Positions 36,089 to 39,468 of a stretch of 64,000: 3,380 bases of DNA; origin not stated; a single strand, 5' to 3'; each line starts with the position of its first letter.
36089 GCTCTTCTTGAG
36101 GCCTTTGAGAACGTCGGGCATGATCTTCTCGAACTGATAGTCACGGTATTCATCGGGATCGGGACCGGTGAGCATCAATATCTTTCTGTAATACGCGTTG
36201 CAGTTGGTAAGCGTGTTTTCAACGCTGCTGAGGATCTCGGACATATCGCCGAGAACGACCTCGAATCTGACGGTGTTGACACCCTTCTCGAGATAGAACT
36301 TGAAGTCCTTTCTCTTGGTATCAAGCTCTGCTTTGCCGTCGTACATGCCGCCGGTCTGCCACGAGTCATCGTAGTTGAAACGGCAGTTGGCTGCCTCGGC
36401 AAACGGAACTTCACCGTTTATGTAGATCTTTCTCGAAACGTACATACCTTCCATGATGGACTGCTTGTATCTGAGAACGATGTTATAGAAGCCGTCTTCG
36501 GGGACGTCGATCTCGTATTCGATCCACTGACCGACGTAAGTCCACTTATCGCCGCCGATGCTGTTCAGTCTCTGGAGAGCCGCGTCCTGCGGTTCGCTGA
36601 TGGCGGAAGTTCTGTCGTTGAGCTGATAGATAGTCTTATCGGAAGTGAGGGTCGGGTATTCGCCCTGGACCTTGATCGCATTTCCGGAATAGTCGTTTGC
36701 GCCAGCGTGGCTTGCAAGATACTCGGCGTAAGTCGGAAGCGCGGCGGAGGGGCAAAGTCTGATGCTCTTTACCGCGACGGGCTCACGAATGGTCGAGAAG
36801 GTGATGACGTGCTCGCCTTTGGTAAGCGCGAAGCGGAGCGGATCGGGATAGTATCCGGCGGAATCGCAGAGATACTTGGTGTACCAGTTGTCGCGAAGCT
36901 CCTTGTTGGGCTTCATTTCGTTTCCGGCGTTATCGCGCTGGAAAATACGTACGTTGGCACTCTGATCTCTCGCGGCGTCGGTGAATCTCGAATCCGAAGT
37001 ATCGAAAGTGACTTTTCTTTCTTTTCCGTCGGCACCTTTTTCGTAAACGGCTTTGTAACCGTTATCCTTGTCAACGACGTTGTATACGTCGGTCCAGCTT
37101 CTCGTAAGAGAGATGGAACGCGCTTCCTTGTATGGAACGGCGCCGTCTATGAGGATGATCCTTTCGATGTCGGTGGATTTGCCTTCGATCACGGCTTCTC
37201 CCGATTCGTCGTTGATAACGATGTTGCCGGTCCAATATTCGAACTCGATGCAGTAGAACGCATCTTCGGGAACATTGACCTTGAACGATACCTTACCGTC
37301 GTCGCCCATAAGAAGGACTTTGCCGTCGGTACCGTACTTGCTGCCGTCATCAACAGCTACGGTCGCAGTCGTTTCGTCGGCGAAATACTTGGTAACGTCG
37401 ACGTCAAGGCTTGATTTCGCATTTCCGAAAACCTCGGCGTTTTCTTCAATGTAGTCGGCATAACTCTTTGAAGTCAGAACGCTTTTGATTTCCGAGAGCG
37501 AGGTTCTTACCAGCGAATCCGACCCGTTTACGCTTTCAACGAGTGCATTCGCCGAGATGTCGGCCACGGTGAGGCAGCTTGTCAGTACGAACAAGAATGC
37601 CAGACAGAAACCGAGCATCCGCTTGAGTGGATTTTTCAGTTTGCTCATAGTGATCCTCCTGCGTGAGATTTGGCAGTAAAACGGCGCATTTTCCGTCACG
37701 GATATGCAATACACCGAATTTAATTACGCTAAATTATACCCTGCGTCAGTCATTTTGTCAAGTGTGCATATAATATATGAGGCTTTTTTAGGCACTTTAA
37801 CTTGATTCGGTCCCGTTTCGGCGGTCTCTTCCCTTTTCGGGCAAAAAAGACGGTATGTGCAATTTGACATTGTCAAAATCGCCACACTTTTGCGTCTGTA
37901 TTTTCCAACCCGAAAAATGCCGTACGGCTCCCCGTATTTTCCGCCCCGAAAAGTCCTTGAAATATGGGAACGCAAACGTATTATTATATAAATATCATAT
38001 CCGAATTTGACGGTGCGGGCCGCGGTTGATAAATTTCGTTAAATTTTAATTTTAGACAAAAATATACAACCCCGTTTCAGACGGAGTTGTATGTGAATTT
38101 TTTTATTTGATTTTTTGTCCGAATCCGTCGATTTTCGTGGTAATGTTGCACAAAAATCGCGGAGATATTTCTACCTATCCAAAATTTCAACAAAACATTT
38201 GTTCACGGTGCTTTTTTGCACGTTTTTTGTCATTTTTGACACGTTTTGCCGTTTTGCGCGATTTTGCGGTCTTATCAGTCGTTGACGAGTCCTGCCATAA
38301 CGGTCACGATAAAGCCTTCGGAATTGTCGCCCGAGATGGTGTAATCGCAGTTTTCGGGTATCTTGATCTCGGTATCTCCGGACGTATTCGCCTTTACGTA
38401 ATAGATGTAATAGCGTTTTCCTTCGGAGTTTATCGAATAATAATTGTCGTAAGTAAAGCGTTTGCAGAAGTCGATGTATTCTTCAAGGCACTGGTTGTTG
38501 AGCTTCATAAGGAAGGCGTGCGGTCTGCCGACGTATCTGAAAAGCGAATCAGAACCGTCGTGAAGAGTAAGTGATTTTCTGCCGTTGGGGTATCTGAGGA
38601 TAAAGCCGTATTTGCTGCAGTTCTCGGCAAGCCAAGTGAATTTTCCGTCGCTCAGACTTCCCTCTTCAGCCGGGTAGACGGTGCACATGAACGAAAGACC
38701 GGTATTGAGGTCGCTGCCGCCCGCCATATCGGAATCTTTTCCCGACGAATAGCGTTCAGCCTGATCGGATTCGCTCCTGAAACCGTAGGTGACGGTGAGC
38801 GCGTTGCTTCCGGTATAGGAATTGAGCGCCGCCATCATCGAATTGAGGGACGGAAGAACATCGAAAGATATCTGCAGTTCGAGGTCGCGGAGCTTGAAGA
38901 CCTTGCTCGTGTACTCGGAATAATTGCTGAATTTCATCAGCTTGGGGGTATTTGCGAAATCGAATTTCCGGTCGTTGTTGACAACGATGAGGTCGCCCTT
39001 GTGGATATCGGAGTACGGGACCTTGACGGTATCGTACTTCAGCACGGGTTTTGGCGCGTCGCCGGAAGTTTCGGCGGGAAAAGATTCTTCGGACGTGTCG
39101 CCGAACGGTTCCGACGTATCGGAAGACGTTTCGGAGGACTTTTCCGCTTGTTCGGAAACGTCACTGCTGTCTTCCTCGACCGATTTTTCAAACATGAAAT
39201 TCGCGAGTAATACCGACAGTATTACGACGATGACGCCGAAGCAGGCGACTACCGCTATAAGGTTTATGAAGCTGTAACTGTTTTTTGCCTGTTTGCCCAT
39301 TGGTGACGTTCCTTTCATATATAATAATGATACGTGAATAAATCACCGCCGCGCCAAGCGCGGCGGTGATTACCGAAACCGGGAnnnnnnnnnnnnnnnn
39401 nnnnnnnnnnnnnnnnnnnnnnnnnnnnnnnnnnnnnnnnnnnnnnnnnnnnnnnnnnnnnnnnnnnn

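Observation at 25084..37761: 12.6 kb seven-gene operon: giant CBM/SBP lipoprotein, two ABC permease pairs, an NHL-TPR-Yip1 membrane fusion and a 1024 aa secreted enzyme-like protein, with no ATPase or regulator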

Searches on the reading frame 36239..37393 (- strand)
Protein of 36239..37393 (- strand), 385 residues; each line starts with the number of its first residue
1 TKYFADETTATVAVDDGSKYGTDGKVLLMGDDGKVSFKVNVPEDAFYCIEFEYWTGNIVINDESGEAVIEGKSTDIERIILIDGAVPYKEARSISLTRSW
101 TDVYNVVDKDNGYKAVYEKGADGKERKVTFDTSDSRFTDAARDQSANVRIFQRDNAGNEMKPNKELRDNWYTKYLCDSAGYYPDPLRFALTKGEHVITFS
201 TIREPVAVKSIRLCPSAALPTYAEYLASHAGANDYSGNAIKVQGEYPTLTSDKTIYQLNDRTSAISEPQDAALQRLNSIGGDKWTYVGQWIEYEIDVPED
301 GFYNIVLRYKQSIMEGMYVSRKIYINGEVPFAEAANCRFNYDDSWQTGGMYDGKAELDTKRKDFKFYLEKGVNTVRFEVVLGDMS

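Call 57: search_solved_structures(query=A3, max_evalue=10, show_alignments=2)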
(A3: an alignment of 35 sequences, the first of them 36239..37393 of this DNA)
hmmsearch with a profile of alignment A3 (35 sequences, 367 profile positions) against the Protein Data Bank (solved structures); distinct sequences matched with E-value up to 10: 13.
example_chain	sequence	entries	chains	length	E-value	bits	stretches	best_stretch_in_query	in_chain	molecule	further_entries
5x7g_A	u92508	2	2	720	6.9e-06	28.5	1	271-360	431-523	Cycloisomaltooligosaccharide glucanotransferase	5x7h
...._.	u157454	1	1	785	0.00032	23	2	273-310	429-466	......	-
3wnp_A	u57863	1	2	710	0.014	17.6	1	209-359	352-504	Cycloisomaltooligosaccharide glucanotransferase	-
2vzp_A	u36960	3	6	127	0.017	17.4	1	275-312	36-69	EXO-BETA-D-GLUCOSAMINIDASE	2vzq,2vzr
2w47_A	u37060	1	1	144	0.14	14.3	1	274-300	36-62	LIPOLYTIC ENZYME, G-D-S-L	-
2w1w_A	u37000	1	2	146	0.15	14.2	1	274-300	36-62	LIPOLYTIC ENZYME, G-D-S-L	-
2vzt_A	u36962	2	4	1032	0.27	13.4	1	275-312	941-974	EXO-BETA-D-GLUCOSAMINIDASE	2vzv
2vzo_A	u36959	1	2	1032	0.27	13.4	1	275-312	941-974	EXO-BETA-D-GLUCOSAMINIDASE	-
2vzs_A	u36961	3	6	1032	0.27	13.4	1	275-312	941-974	EXO-BETA-D-GLUCOSAMINIDASE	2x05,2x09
2vzu_A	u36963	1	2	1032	0.27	13.4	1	275-312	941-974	EXO-BETA-D-GLUCOSAMINIDASE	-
2y8k_A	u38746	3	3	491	0.66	12.1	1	273-298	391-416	CARBOHYDRATE BINDING FAMILY 6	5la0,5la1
5la2_A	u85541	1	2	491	0.66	12.1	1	273-298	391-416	Carbohydrate binding family 6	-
5g56_A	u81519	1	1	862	0.97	11.5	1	273-298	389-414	CARBOHYDRATE BINDING FAMILY 6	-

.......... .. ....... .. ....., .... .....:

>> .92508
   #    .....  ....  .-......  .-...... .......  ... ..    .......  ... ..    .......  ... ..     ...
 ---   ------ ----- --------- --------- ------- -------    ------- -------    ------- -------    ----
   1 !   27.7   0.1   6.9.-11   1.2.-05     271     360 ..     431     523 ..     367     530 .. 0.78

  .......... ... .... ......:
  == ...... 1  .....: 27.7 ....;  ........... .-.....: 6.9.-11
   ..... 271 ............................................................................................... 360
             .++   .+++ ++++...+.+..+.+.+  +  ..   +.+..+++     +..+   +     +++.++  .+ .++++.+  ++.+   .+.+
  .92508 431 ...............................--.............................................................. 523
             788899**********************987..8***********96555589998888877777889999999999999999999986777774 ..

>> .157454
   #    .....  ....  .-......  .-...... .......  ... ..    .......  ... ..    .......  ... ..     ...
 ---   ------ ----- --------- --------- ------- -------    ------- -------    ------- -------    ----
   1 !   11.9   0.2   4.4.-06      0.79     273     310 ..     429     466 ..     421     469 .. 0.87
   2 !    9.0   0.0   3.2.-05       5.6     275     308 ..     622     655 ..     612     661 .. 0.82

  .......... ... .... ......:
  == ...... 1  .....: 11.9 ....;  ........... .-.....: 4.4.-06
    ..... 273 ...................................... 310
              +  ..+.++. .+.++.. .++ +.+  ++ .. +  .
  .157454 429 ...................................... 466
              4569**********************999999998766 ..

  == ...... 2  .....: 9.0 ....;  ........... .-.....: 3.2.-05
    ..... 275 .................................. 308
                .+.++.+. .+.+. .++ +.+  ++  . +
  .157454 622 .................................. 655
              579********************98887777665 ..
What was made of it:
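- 36254..36691 (-): g1 beta-sandwich module 2 (about aa 320-465), CBM35-like. Profile A3 hits the CBM35 of cycloisomaltooligosaccharide glucanotransferase 5x7g (E=7e-6), CsxA CBM35 2vzp (E=0.017) and CBM6 entries (call 57).
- On CBM35 / CBM6 carbohydrate-binding modules: Profile A3 against PDB: 5x7g CBM35 region E=7e-6, 2vzp E=0.017, CBM6 entries E<1 (call 57).
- Tried and rejected: A profile of the region against PDB sequences did identify it (call 57).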

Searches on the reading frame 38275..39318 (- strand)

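Call 10: search_protein_families(library=pfam, proteins=[window:38275-39318:-], max_evalue=0.001)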
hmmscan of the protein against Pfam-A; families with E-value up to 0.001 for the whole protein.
window:38275-39318:- (347 aa): 1 family
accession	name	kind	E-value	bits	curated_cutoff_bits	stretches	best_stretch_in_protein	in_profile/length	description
PF02557.22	VanY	-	5e-06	26.8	25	1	174-264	26-131/132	D-alanyl-D-alanine carboxypeptidase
